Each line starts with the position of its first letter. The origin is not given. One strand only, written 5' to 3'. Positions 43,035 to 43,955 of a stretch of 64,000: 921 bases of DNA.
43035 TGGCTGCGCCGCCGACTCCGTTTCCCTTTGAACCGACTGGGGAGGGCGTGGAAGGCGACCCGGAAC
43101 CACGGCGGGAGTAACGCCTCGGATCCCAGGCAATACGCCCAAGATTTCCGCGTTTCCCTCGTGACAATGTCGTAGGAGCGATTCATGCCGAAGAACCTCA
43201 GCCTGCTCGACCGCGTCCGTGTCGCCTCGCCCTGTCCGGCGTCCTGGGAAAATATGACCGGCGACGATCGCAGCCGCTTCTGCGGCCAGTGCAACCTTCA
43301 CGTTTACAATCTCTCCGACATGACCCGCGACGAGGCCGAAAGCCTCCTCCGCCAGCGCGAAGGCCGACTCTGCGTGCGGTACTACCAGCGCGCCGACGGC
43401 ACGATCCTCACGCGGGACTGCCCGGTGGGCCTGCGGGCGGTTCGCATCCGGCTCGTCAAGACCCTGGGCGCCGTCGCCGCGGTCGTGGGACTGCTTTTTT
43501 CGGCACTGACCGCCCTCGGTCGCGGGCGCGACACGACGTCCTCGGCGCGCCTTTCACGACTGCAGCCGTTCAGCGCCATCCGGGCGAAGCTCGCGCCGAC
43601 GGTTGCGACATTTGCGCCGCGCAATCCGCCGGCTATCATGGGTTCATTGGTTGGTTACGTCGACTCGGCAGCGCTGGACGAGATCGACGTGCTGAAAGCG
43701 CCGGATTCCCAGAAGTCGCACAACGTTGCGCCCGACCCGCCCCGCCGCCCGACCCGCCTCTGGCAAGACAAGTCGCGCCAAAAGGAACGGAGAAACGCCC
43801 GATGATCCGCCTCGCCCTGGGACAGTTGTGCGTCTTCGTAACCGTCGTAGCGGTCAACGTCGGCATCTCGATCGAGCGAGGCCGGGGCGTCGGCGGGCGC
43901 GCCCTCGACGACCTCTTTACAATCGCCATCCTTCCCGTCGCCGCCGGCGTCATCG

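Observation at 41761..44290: Array of three membrane-anchored Cys-rich (zinc-ribbon-like) proteins behind an ACT-domain gene: uncharacterised candidate transmembrane signalling module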

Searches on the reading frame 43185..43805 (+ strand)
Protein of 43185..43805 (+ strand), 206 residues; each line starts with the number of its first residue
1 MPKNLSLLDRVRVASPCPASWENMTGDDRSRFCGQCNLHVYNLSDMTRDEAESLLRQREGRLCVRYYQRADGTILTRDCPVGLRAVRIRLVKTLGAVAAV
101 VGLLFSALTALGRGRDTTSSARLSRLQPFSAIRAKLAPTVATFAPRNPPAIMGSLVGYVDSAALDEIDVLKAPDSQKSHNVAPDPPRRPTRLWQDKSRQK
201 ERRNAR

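Call 3: search_protein_families(library=pfam, proteins=[window:43185-43805:+], max_evalue=1)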
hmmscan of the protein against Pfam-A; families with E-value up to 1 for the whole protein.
window:43185-43805:+ (206 aa): 0 families

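Call 4: search_protein_families(library=ncbifam, proteins=[window:43185-43805:+], max_evalue=1)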
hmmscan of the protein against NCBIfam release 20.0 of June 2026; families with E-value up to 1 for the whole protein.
window:43185-43805:+ (206 aa): 2 families
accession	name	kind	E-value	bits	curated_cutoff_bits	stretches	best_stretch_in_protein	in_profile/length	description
NF033233.1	twin_helix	hypoth_equivalog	0.033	14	49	1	96-121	7-32/58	twin transmembrane helix small protein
NF003474.0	PRK05111.1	equivalog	0.2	10.5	460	1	25-75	246-298/383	acetylornithine deacetylase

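Call 6: find_homologous_proteins(query=window:43185-43802:+, max_evalue=0.001)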
Query seq(206 aa) (206 aa): 2679 proteins with E <= 0.001 among 4001 candidates; the best 120 are listed.
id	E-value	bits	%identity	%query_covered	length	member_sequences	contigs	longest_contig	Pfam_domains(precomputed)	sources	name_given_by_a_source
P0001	1.3e-131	454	100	100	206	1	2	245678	-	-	-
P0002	5.1e-68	247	73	76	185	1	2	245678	-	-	-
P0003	1.1e-47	180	62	67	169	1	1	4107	-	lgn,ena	-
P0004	1.1e-44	171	53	74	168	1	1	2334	-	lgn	-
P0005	2.3e-44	170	59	65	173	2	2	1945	-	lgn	-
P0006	6.5e-44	168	59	65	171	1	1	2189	-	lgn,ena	-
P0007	8.1e-44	168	56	67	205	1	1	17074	-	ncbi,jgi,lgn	ncbi:MAG TPA: hypothetical protein VGM03_11305 [Phycisphaerae bacterium]|jgi:hypothetical protein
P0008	1.5e-43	167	56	66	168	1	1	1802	-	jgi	jgi:hypothetical protein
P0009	1.7e-43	167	58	67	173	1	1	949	-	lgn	-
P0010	2.2e-43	166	56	74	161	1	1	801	-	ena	-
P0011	5.4e-43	165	57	63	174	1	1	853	-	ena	-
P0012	6.4e-43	165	57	68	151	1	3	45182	-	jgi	jgi:hypothetical protein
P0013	1.1e-42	164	55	74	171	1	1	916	-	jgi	jgi:hypothetical protein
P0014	1.2e-42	164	55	67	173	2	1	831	-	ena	-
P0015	1.2e-42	164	52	75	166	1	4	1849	-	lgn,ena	-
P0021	5.1e-42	162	56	63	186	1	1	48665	-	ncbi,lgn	-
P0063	1.1e-38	151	49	74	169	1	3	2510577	-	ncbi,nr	ncbi:MAG: hypothetical protein H6815_09370 [Phycisphaeraceae bacterium]|nr:hypothetical protein [Phy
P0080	2.9e-38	150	46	88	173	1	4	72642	-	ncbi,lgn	-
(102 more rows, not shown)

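Call 8: search_solved_structures(query=window:43185-43802:+, max_evalue=10)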
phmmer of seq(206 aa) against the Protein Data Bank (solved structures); distinct sequences matched with E-value up to 10: 0.

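Call 10: find_encoding_contigs(protein=P0063, flank=6000, max_places=2)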
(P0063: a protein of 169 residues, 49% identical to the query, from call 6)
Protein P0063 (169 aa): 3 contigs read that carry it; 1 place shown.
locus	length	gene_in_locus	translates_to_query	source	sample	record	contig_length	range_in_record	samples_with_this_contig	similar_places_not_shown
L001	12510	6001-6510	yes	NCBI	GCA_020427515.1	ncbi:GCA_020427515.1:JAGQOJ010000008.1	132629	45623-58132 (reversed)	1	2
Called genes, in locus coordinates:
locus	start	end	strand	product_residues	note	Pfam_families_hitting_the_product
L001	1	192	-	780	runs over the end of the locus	-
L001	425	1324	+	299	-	-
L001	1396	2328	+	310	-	-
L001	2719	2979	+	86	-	-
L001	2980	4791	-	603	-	PF01336:tRNA_anti-codon, PF00152:tRNA-synt_2, PF02938:GAD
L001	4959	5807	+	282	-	PF05690:ThiG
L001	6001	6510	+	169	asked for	-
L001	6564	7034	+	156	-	-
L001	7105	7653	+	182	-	-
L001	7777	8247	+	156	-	PF08818:DUF1801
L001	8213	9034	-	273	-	-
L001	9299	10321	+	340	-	-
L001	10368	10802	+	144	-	PF08818:DUF1801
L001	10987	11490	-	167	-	-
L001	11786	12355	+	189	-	-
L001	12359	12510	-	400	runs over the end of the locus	PF03462:PCRF, PF00472:RF-1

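Call 11: find_encoding_contigs(protein=P0012, flank=6000, max_places=2)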
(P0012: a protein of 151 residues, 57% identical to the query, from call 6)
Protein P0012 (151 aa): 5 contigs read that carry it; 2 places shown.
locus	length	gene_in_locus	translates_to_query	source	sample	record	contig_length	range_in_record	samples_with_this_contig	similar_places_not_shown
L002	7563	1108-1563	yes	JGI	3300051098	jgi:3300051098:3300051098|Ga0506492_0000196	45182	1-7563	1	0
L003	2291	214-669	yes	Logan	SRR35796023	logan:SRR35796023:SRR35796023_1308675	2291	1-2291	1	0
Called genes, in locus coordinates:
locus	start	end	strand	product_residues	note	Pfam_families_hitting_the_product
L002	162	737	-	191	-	PF13580:SIS_2, PF01380:SIS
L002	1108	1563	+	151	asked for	-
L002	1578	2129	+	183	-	-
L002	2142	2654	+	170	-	-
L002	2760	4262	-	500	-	PF00294:PfkB, PF08543:Phos_pyr_kin (weak), PF01467:CTP_transf_like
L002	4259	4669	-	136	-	PF11848:DUF3368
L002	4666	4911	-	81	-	PF03683:UPF0175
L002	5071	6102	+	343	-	PF03958:Secretin_N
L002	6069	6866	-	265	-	PF03167:UDG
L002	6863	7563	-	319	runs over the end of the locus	-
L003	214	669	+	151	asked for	-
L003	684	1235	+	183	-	-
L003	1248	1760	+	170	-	-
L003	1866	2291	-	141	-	?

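Call 12: find_encoding_contigs(protein=P0080, flank=6000, max_places=2)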
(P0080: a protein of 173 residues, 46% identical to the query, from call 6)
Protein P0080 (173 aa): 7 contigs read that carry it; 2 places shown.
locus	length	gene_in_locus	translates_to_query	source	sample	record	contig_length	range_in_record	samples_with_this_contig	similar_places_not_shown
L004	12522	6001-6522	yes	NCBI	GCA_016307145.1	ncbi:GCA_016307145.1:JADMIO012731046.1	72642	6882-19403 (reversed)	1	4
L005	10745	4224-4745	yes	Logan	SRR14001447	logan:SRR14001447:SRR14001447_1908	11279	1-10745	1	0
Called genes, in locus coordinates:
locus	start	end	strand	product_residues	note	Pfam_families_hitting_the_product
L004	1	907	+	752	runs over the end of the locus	PF03176:MMPL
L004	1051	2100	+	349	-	PF18152:DAHP_snth_FXD, PF00793:DAHP_synth_1, PF03102:NeuB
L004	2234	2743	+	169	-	PF00265:TK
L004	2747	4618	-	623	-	PF02321:OEP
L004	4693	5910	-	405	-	-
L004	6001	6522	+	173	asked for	-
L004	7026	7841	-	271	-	-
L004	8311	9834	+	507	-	PF00171:Aldedh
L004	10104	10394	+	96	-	-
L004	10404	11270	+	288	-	-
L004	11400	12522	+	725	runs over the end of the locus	PF00270:DEAD, PF04851:ResIII, PF00271:Helicase_C (weak)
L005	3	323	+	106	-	?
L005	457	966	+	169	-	PF00265:TK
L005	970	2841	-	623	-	PF02321:OEP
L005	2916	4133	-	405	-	-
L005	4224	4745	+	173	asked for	-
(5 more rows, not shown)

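Call 23: find_encoding_contigs(protein=P0021, flank=6000, max_places=1)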
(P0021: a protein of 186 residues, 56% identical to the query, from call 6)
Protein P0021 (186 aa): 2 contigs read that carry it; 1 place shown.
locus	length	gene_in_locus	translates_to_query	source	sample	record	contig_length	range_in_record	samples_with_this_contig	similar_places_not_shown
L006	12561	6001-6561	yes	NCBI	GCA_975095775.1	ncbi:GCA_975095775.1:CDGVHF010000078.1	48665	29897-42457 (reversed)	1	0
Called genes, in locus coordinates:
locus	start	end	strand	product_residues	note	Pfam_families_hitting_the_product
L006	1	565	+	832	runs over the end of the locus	PF04151:PPC (weak)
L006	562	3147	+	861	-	PF07583:PSCyt2, PF07587:PSD1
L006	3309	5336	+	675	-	PF07635:PSCyt1, PF23409:Beta-prop_EML, PF24807:WD40_CDC20-Fz, PF25172:Beta-prop_WDR3_2nd, PF25391:WD40_Gbeta, PF23414:Beta-prop_EML_2, PF25173:Beta-prop_WDR3_1st, PF25174:Beta-prop_THOC3, +24 more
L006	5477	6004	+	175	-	-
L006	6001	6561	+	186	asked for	-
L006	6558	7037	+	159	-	-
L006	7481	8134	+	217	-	PF01844:HNH, PF13395:HNH_4 (weak), PF14279:HNH_5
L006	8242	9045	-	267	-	-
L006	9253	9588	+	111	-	-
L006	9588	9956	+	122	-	-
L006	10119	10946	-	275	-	PF13677:MotB_plug, PF00691:OmpA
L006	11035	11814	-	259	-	PF01618:MotA_ExbB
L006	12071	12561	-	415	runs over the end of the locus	PF01476:LysM (weak), PF23457:LysM2_NFP (faint), PF01476:LysM (weak)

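Call 27: find_related_loci(query=A1, collection=genome_contigs, flank=5000)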
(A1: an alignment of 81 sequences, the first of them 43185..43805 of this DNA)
Query A1 (206 aa) in genome_contigs; peptide patterns used: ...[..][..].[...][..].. (x = any residue, [..] = any of these).
599 stretches matched a pattern (row limit reached: there are more); 595 encode a relative of the query (tblastn E <= 1e-3); the best 80 are kept; 80 distinct loci.
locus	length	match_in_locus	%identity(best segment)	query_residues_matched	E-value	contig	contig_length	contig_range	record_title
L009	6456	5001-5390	56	1-130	1e-47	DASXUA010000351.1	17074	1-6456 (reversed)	MAG TPA_asm: Phycisphaerae bacterium isolate SMAG_U4706 k141_2334313, whole genome shotgun sequence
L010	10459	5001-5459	47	1-160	3e-43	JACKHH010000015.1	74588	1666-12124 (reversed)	MAG: Phycisphaerales bacterium isolate HK-STAS-PLAN-13 HK-STAS-PLAN-13_15, whole genome shotgun sequence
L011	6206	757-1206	48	2-156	3e-43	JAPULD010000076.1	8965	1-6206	MAG: Planctomycetota bacterium isolate KW1-S15_97 KW1-S15_97_cg76, whole genome shotgun sequence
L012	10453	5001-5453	46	5-155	3e-42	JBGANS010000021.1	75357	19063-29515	MAG: Phycisphaerales bacterium isolate MAG_MBR_H10.70 MBRH10-70_opera_contig_1466, whole genome shotgun sequence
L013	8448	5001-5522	42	1-171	1e-41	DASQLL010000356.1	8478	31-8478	MAG TPA_asm: Pyrinomonadaceae bacterium isolate SMAG_U11937 k141_2699381, whole genome shotgun sequence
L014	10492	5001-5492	43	1-166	6e-42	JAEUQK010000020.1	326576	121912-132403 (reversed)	MAG: Blastocatellia bacterium isolate new MAG-249 k141_1725592, whole genome shotgun sequence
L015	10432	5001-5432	47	6-149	2e-41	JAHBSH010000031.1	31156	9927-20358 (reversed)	MAG: Acidobacteria bacterium isolate ACE_ACI3 ACI3_31, whole genome shotgun sequence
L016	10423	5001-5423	48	1-155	4e-41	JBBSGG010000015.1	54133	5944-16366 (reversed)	MAG: Pyrinomonadales bacterium isolate LS2_sbin.30 LS2_sbin.30_K_1070505_L_54133_cov_18.6498, whole genome shotgun seque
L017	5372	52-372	64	1-107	3e-41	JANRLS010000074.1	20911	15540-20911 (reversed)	MAG: Pirellulaceae bacterium isolate bins.355 k141_118900, whole genome shotgun sequence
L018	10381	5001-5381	51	1-127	1e-40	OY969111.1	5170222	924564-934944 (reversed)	MAG: uncultured Acidobacteriota bacterium isolate MFD01916.bin.c.3 genome assembly, chromosome: 1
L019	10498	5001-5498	45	8-171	1e-40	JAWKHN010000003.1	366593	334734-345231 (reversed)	MAG: Pyrinomonadaceae bacterium isolate BC1.208 BC1.208.fa-3, whole genome shotgun sequence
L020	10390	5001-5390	54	3-128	7e-41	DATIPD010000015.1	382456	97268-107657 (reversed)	MAG TPA_asm: Pyrinomonadaceae bacterium isolate SMAG_U15841 k141_573419, whole genome shotgun sequence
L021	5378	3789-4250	45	1-156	7e-41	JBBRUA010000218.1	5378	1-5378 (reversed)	MAG: Pyrinomonadales bacterium isolate La3_concoct.064 La3_concoct.064_K_736820_L_5378_cov_12.6000, whole genome shotgun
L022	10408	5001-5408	52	3-139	2e-40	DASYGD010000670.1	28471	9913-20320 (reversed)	MAG TPA_asm: Pirellulales bacterium isolate SMAG_U4204 k141_1114283, whole genome shotgun sequence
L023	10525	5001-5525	40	8-191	6e-41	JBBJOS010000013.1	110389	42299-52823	MAG: Pyrinomonadaceae bacterium isolate RDP_SRG_07 MBC-RDOWN_F0-S0_48, whole genome shotgun sequence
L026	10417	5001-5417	56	4-145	2e-40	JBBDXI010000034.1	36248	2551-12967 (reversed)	MAG: Phycisphaerales bacterium isolate LejiaD_71_15 Lejia_D_1894_length_36248_cov_8, whole genome shotgun sequence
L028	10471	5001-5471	44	1-173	3e-40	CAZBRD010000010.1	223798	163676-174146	MAG TPA_asm: uncultured Phycisphaeraceae bacterium isolate SRP287051_co1_53 genome assembly, contig: NODE_92_length_2237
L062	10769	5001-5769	49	1-150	1e-38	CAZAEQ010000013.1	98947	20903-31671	MAG TPA_asm: uncultured Phycisphaeraceae bacterium isolate SRP302447_co4_775 genome assembly, contig: NODE_714_length_98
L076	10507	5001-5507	45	4-149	3e-38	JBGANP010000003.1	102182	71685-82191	MAG: Phycisphaerales bacterium isolate MAG_MBR_H10.33 MBRH10-33_opera_contig_884, whole genome shotgun sequence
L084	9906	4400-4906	46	3-166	1e-40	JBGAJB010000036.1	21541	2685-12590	MAG: Phycisphaerae bacterium isolate MAG_MBR_H125.93 MBRH125-93_opera_contig_5342, whole genome shotgun sequence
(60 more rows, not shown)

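Call 30: predict_structure(alignment_id=A1)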
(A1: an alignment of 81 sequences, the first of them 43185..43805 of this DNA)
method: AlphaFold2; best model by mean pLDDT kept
length: 206 residues; sequences in the alignment: 81
mean_pLDDT: 77.8   pTM: 0.48
mean pLDDT of the five models: 77.8, 76.8, 76.7, 75.8, 71.0
residues with pLDDT >= 90: 72; 70-90: 63; 50-70: 61; < 50: 10
segments of 3 or more residues with pLDDT < 50: 150-155
pLDDT, mean of each block of 10 residues (from residue 1): 80 88 95 96 95 94 91 87 79 94 92 67 77 79 54 52 57 55 69 61 68
secondary structure, 60 per line:
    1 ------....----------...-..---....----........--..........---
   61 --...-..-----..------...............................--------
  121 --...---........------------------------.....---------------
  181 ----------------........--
elements in order: H7-10 E30-33 E38-42 H48-57 E63-65 H82-112 H129-136 H161-165 H197-204

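Call 34: fold_search(model_id=the predicted structure, library=pdb)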
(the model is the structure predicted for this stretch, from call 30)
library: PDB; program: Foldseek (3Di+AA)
matches with E <= 10: 58; with E <= 0.001: 0
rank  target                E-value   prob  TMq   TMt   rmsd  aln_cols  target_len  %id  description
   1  2pfj_B                2.7e+00  0.02  0.15  0.19  15.2        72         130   22  Crystal Structure of T7 Endo I resolvase in complex with a Holliday Junction (released 2007-10-30)
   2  4bts_A9               3.0e+00  0.06  0.09  0.17   6.2        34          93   20  THE CRYSTAL STRUCTURE OF THE EUKARYOTIC 40S RIBOSOMAL SUBUNIT IN COMPLEX WITH EIF1 AND EIF1A (released 2013-07-17)
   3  7lbc_B                3.3e+00  0.02  0.12  0.13  11.5        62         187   11  Structure of human GGT1 in complex with Lnt2-65 compound (released 2022-02-09)
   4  9spi_Sf               3.5e+00  0.04  0.09  0.30   9.1        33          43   21  CRYO-EM STRUCTURE OF HUMAN 80S RIBOSOME WITH A/P/E-SITE TRNA AND MRNA CONTAINING URIDINE (released 2026-01-21)
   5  6evj_D                3.5e+00  0.03  0.14  0.05  18.2       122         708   12  Crystal structure of bat influenza A/H17N10 polymerase with viral RNA promoter and capped RNA primer (released 2017-12-13)
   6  6evj_A                3.5e+00  0.03  0.14  0.05  18.2       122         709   12  Crystal structure of bat influenza A/H17N10 polymerase with viral RNA promoter and capped RNA primer (released 2017-12-13)
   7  8bn3_E1               3.8e+00  0.06  0.10  0.40   6.8        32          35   16  Yeast 80S, ES7s delta, eIF5A, Stm1 containing (released 2024-01-10)
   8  2dbu_B                3.8e+00  0.03  0.13  0.14  11.7        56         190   11  Crystal Structure of Gamma-glutamyltranspeptidase from Escherichia coli (released 2006-04-18)
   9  5msg_A                4.0e+00  0.03  0.14  0.05  18.5       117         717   13  Influenza B polymerase bound to vRNA promoter and capped RNA primer (released 2017-02-08)
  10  6qnw_G                4.3e+00  0.03  0.15  0.06  17.0       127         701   12  Influenza A Polymerase Heterotrimer Human H3N2 Northern Territory 1968 (released 2019-09-04)
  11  4v5o_A9               4.6e+00  0.05  0.09  0.18   5.4        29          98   24  CRYSTAL STRUCTURE OF THE EUKARYOTIC 40S RIBOSOMAL SUBUNIT IN COMPLEX WITH INITIATION FACTOR 1. (released 2014-07-09)
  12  4gdx_B                4.6e+00  0.03  0.13  0.14  11.0        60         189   10  Crystal Structure of Human Gamma-Glutamyl Transpeptidase--Glutamate complex (released 2013-09-25)
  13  6y0c_A                5.3e+00  0.02  0.15  0.06  17.5       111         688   14  Influenza C virus polymerase in complex with human ANP32A - Subclass 2 (released 2020-11-25)
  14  5ham_A                5.3e+00  0.02  0.12  0.10   9.0        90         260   11  Structure of Rickettsia bellii effector protein RickCE (released 2016-07-27)
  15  6szv_A                5.3e+00  0.02  0.13  0.05  18.1       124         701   11  Bat Influenza A polymerase elongation complex with incoming UTP analogue (core + endonuclease only) (released 2020-04-15)
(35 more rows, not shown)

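Call 63: search_protein_families(library=padloc, proteins=[window:43185-43805:+], max_evalue=0.1)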
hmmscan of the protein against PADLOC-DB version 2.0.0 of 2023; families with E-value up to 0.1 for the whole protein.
window:43185-43805:+ (206 aa): 0 families

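Call 64: search_protein_families(library=phrogs, proteins=[window:43185-43805:+], max_evalue=0.1)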
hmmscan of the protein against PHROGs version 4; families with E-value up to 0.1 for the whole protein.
window:43185-43805:+ (206 aa): 0 families
